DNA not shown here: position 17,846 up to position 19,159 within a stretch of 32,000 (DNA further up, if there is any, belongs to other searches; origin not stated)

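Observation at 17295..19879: Decahaem cytochrome, FpoF/FrhB-type F420 subunit and Mtd arranged as one tight unit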

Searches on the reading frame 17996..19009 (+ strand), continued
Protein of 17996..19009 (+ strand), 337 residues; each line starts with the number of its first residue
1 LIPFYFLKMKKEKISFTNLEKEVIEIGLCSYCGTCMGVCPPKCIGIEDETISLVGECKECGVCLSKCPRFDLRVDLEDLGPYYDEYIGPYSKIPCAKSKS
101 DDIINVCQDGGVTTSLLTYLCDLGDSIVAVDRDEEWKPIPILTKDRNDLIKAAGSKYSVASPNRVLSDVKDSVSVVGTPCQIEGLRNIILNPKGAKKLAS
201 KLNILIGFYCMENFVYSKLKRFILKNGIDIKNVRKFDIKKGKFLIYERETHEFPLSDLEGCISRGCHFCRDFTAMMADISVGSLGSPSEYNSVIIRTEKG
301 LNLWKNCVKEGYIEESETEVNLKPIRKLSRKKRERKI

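Call 72: find_encoding_contigs(protein=P0014, flank=6000, max_places=2)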
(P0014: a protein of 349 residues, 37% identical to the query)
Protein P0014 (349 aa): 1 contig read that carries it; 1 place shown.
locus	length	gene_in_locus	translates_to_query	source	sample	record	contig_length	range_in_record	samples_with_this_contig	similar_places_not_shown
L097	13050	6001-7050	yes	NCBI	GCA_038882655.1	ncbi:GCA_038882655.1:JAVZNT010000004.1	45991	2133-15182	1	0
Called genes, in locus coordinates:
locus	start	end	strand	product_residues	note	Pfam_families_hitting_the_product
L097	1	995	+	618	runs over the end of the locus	PF02730:AFOR_N, PF01314:AFOR_C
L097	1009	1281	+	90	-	PF02597:ThiS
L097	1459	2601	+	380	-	PF01071:GARS_A, PF02786:CPSase_L_D2 (weak), PF08442:ATP-grasp_2, PF13549:ATP-grasp_5, PF24948:Citrate_synth_N, PF00549:Ligase_CoA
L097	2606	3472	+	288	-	PF02629:CoA_binding, PF13380:CoA_binding_2 (weak), PF00549:Ligase_CoA, PF13607:Succ_CoA_lig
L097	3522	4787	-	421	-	PF03463:eRF1_1, PF18854:baeRF_family10, PF03464:eRF1_2, PF18859:acVLRF1, PF03465:eRF1_3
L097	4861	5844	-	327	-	PF01913:FTR, PF02741:FTR_C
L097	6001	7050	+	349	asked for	PF00037:Fer4 (weak), PF12797:Fer4_2 (faint), PF14697:Fer4_21 (weak), PF04422:FrhB_FdhB_N, PF04432:FrhB_FdhB_C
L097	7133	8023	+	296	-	PF01993:MTD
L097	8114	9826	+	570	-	PF02826:2-Hacid_dh_C (faint), PF09176:Mpt_N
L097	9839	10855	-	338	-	PF01895:PhoU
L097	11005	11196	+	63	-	-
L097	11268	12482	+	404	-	PF14397:ATPgrasp_ST (faint), PF02655:ATP-grasp_3, PF02786:CPSase_L_D2, PF13549:ATP-grasp_5 (weak), PF02222:ATP-grasp, PF07478:Dala_Dala_lig_C, PF13535:ATP-grasp_4 (faint), PF15632:ATPgrasp_Ter (weak)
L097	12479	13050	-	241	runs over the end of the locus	-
